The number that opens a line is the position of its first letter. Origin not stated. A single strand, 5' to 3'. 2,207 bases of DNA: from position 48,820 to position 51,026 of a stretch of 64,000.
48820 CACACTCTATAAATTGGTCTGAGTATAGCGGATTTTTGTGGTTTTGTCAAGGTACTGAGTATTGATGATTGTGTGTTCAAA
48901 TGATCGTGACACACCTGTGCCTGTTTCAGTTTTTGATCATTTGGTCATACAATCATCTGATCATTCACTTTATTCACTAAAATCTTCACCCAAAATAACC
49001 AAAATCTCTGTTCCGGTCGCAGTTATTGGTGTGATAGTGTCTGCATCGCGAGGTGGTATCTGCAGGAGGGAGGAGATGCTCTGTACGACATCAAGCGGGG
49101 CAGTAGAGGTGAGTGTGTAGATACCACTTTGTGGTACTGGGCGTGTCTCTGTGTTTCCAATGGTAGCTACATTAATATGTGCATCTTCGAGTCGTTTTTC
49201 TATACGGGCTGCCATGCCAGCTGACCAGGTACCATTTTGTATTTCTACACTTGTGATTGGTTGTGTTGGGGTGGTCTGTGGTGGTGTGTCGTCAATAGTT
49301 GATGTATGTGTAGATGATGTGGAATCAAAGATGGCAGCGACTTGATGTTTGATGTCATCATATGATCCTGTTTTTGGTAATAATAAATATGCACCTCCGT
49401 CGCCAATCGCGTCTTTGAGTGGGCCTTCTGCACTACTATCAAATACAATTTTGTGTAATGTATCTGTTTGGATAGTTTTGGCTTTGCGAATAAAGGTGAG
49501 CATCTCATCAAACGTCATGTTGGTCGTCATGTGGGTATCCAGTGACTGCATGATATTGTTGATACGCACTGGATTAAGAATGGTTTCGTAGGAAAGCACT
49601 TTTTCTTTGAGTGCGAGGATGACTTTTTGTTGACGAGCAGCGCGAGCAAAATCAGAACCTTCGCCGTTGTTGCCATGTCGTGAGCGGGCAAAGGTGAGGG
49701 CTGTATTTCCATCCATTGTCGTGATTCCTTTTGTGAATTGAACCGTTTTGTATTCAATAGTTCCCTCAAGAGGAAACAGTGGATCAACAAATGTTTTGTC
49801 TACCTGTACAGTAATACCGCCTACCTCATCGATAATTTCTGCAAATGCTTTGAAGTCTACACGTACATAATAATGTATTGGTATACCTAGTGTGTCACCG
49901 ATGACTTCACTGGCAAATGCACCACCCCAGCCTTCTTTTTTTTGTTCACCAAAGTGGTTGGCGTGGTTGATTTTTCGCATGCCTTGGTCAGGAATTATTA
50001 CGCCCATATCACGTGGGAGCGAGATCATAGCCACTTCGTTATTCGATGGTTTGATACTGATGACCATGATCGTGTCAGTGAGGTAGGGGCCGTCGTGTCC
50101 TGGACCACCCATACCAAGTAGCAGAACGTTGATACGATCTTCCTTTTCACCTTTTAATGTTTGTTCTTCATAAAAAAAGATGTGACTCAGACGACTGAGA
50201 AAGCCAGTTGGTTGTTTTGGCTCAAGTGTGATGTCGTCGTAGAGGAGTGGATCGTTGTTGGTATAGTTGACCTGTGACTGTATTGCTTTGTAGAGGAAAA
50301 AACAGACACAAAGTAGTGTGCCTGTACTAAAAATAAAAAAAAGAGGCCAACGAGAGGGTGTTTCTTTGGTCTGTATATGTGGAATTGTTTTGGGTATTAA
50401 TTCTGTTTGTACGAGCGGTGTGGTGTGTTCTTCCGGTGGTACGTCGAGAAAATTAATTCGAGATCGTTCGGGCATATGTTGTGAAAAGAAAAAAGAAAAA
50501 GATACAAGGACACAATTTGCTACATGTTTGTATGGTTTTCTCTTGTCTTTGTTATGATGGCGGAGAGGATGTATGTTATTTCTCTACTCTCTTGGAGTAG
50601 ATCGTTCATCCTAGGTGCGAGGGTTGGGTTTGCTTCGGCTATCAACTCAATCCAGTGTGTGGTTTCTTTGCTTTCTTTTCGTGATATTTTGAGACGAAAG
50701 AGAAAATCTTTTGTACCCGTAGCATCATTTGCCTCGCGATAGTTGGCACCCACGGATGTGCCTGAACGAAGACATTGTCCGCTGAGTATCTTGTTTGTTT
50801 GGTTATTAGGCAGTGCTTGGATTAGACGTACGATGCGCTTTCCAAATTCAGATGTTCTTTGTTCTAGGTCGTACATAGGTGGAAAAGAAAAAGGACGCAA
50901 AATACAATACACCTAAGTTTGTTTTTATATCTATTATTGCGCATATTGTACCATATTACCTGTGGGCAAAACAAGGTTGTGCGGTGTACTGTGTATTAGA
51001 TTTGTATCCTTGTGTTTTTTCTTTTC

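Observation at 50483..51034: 23S-IVS-type four-helix-bundle gene bracketed by ~33-nt inverted repeats outside any rRNA gene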

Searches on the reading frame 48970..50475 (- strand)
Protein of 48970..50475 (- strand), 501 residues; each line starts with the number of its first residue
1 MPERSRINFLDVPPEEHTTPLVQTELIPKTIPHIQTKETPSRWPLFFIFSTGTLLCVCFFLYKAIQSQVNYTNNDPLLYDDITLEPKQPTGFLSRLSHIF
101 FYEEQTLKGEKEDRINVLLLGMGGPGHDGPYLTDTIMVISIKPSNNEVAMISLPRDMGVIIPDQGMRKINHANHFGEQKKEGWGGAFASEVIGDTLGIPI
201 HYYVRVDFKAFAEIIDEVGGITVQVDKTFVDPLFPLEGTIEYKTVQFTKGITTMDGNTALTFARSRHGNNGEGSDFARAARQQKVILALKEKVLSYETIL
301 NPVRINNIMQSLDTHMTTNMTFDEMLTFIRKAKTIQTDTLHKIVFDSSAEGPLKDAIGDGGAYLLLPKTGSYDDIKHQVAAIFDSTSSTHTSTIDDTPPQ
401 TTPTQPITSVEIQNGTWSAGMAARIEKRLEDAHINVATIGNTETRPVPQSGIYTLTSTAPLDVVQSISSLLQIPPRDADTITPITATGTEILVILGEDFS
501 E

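Call 6: search_protein_families(library=pfam, proteins=[window:48970-50475:-], max_evalue=0.01)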
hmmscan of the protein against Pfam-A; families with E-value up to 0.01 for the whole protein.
window:48970-50475:- (501 aa): 2 families
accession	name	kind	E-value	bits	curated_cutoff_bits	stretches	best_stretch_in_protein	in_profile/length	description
PF03816.19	LytR_cpsA_psr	-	3.1e-38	131.7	24.6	1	133-294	2-149/150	LytR_cpsA_psr family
PF13399.11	LytR_C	-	4.6e-08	34.3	22.2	1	409-499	3-86/86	LytR cell envelope-related transcriptional attenuator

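Call 15: find_encoding_contigs(protein=window:48970-50475:-, flank=10000, max_places=10)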
Protein window:48970-50475:- (501 aa): 13 contigs read that carry it; 2 places shown.
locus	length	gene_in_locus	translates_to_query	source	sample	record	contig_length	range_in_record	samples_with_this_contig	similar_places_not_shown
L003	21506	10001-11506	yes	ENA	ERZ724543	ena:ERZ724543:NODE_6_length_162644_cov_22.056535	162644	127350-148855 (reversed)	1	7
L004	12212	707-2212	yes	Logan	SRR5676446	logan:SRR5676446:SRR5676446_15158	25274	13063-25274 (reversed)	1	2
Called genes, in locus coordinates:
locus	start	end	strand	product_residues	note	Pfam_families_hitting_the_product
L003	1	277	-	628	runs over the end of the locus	PF01935:DUF87 (weak), PF12846:AAA_10, PF19044:P-loop_TraG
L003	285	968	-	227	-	PF26593:TraC-like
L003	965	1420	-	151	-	PF12666:PrgI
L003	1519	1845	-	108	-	-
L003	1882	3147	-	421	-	-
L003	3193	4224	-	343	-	-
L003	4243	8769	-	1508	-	-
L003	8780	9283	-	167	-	-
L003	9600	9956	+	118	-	PF05635:23S_rRNA_IVP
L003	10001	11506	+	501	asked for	PF03816:LytR_cpsA_psr, PF13399:LytR_C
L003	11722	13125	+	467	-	PF00009:GTP_EFTU (weak), PF01926:MMR_HSR1, PF02421:FeoB_N, PF04548:AIG1 (weak), PF00009:GTP_EFTU, PF01926:MMR_HSR1, PF02421:FeoB_N (weak), PF14714:KH_dom-like, +5 more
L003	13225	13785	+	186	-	PF01195:Pept_tRNA_hydro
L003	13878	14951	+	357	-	PF02481:DNA_processg_A, PF17782:WHD_DprA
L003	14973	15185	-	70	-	-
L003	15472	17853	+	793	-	PF01751:Toprim, PF01131:Topoisom_bac, PF13368:Toprim_C_rpt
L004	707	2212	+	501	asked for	PF03816:LytR_cpsA_psr, PF13399:LytR_C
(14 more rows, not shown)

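Call 17: find_related_loci(query=window:48970-50475:-, collection=genome_contigs, flank=8000)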
Query window:48970-50475:- (501 aa) in genome_contigs; peptide patterns used: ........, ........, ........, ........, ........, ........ (x = any residue, [..] = any of these).
181 stretches matched a pattern; 156 encode a relative of the query (tblastn E <= 1e-3); the best 80 are kept; 80 distinct loci.
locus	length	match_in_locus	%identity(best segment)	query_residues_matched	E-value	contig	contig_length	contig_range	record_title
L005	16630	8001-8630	35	111-338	4e-32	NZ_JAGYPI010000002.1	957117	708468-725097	Bacillus sp. FJAT-49736 Scaffold2, whole genome shotgun sequence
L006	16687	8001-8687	35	115-368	3e-31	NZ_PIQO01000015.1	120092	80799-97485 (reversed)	Heyndrickxia camelliae strain 7578-1 scaffold15, whole genome shotgun sequence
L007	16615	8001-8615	34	113-329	6e-31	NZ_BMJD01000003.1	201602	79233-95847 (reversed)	Lentibacillus populi strain CGMCC 1.15454 sequence003, whole genome shotgun sequence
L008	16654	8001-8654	33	112-340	6e-31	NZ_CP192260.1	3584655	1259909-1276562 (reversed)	Virgibacillus flavescens strain DJP025-4 chromosome, complete genome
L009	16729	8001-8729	33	115-379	9e-31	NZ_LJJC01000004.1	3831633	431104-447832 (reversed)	Heyndrickxia shackletonii strain LMG 18435 super11, whole genome shotgun sequence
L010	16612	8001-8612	33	112-329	2e-30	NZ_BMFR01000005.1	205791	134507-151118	Virgibacillus oceani strain CGMCC 1.12754 sequence05, whole genome shotgun sequence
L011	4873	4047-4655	34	113-329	2e-30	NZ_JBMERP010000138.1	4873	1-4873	Virgibacillus sp. DJP39 138, whole genome shotgun sequence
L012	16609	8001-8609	33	113-329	2e-30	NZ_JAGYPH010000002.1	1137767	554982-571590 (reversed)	Lederbergia citrea strain FJAT-49754 Scaffold2, whole genome shotgun sequence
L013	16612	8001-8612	34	112-329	3e-30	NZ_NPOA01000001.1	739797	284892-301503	Virgibacillus profundi strain P3-H5 NODE_1_length_739797_cov_115.736, whole genome shotgun sequence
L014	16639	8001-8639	33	103-325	7e-30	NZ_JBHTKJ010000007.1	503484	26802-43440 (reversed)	Virgibacillus byunsanensis strain CCUG 56754 GCM70027474_1, whole genome shotgun sequence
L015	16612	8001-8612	32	112-329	1e-29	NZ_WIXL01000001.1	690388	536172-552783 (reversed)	Oceanobacillus halotolerans strain YIM 98839 Scaffold1, whole genome shotgun sequence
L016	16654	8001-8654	32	112-340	1e-29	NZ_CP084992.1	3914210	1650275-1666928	Virgibacillus necropolis strain WLG-406 chromosome, complete genome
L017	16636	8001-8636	30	111-334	6e-29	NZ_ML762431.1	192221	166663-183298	Gracilibacillus oryzae strain TD8 scaffold8, whole genome shotgun sequence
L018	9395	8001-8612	33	112-329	5e-29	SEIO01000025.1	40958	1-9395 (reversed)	Lentibacillus lipolyticus strain SSKP1-9 NODE_25_length_40958_cov_87.5087, whole genome shotgun sequence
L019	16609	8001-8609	34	116-332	5e-29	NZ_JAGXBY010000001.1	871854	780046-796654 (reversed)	Ornithinibacillus massiliensis strain Marseille-P3601 NODE_1_length_871854_cov_26.990570, whole genome shotgun sequence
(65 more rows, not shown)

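Call 37: find_homologous_proteins(query=window:48970-50475:-, max_evalue=1e-40)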
Query window:48970-50475:- (501 aa): 2837 proteins with E <= 1e-40 among 8000 candidates; the best 120 are listed.
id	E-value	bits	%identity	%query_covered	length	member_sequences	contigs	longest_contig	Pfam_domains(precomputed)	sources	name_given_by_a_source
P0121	0.0e+0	1132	100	100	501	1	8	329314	PF03816.20,PF13399.12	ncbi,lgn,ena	-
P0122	1.4e-280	949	82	100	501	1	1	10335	PF03816.20,PF13399.12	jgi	jgi:LCP family protein required for cell wall assembly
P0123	2.9e-279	945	83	100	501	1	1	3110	PF03816.20,PF13399.12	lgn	-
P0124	6.5e-274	927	82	100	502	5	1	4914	PF03816.20,PF13399.12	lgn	-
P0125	2.8e-270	915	81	100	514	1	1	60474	PF03816.20,PF13399.12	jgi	jgi:polyisoprenyl-teichoic acid--peptidoglycan teichoic acid transferase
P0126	6.8e-225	766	70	100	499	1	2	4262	PF03816.20,PF13399.12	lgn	-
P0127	1.3e-156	540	54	93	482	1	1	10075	PF03816.20,PF13399.12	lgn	-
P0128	5.4e-155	535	51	97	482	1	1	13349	PF03816.20,PF13399.12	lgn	-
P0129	8.4e-154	531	54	89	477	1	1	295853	PF03816.20,PF13399.12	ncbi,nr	ncbi:MAG: hypothetical protein GF349_04025 [Candidatus Magasanikbacteria bacterium]|nr:hypothetical 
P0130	9.7e-152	524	56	85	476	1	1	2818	PF03816.20,PF13399.12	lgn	-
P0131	2.3e-150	520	51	94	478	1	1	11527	PF03816.20,PF13399.12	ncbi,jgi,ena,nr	ncbi:hypothetical protein C0581_02170 [Candidatus Parcubacteria bacterium]|nr:MAG: hypothetical prot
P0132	4.9e-150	519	54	90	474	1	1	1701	PF03816.20,PF13399.12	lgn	-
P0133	2.3e-149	517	51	99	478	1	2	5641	PF03816.20,PF13399.12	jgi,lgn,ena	-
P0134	9.1e-149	515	51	93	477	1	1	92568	PF03816.20,PF13399.12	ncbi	-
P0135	2.5e-148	513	52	91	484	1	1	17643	PF03816.20,PF13399.12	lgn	-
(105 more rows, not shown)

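Call 38: find_encoding_contigs(protein=P0125, flank=5000, max_places=3)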
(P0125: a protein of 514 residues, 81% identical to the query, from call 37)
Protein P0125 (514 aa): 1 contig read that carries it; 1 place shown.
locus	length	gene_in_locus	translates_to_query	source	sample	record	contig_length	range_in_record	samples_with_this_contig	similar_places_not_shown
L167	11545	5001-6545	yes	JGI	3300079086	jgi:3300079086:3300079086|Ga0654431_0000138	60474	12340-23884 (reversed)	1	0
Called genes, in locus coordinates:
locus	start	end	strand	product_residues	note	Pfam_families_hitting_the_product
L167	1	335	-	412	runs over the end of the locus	-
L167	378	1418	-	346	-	-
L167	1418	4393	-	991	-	-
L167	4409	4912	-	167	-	-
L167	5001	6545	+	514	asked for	PF03816:LytR_cpsA_psr, PF13399:LytR_C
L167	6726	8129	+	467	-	PF00071:Ras (faint), PF01926:MMR_HSR1, PF02421:FeoB_N, PF04548:AIG1 (weak), PF00009:GTP_EFTU, PF01926:MMR_HSR1, PF02421:FeoB_N (weak), PF14714:KH_dom-like, +3 more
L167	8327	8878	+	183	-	PF01195:Pept_tRNA_hydro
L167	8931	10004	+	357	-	PF02481:DNA_processg_A, PF17782:WHD_DprA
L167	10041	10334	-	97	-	-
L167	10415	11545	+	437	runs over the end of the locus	PF08245:Mur_ligase_M (weak), PF02875:Mur_ligase_C, PF27239:FOL3_C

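Call 39: find_encoding_contigs(protein=P0122, flank=5000, max_places=3)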
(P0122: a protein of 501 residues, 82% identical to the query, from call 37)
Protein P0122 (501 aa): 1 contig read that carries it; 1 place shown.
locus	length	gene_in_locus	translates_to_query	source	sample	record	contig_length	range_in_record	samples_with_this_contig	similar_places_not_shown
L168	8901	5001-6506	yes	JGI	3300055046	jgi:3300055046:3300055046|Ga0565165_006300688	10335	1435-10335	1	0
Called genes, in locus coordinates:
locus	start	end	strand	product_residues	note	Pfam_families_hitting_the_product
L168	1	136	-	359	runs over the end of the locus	-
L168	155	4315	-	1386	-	-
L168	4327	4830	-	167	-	-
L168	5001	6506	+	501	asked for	PF03816:LytR_cpsA_psr, PF13399:LytR_C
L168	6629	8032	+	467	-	PF00071:Ras (faint), PF01926:MMR_HSR1, PF02421:FeoB_N, PF04548:AIG1 (weak), PF00009:GTP_EFTU, PF01926:MMR_HSR1, PF02421:FeoB_N, PF14714:KH_dom-like, +5 more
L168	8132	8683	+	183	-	PF01195:Pept_tRNA_hydro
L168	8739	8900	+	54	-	?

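Call 40: find_encoding_contigs(protein=P0126, flank=5000, max_places=3)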
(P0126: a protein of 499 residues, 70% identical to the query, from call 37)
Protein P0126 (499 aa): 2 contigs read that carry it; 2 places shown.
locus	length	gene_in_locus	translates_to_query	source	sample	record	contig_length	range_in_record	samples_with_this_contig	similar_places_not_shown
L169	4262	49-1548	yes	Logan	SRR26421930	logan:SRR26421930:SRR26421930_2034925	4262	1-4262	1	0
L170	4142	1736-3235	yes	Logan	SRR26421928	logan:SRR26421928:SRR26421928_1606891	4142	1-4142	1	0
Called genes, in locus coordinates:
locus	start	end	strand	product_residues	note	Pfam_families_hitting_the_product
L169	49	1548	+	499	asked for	PF03816:LytR_cpsA_psr, PF13399:LytR_C (weak)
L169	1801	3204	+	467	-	PF00009:GTP_EFTU, PF01926:MMR_HSR1, PF02421:FeoB_N, PF04548:AIG1 (weak), PF00009:GTP_EFTU (weak), PF01926:MMR_HSR1, PF02421:FeoB_N (weak), PF14714:KH_dom-like, +7 more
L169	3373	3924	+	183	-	PF01195:Pept_tRNA_hydro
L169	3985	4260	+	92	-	?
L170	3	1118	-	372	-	?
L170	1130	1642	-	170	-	-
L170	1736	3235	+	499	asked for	PF03816:LytR_cpsA_psr, PF13399:LytR_C (weak)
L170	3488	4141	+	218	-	?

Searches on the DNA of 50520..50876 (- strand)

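Call 57: search_rna_families(sources=[L151, L133, L138, L113, L097, L154, L131, L128, L121, L118, L100, L109, L124, L143], threshold=gathering)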
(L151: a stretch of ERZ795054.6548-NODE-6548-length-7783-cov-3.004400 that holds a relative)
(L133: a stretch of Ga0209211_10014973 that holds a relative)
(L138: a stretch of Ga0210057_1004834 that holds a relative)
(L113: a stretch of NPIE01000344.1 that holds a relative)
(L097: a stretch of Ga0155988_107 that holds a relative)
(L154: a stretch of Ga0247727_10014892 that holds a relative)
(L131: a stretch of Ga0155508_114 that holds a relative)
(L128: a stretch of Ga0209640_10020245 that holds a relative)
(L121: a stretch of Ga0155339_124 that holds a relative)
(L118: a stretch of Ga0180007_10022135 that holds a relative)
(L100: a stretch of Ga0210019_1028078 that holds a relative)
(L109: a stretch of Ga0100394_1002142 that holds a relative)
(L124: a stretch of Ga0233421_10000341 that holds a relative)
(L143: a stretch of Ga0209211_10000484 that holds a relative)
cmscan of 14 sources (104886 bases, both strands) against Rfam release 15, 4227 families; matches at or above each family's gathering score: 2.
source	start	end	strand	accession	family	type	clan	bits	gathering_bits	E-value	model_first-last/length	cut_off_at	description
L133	5442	5869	+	RF00023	tmRNA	Gene;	CL00001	149.3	47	1.7e-58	1-374/374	no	transfer-messenger RNA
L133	3225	3306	-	RF00005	tRNA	Gene; tRNA;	CL00001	51.5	29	6.4e-08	1-71/71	no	tRNA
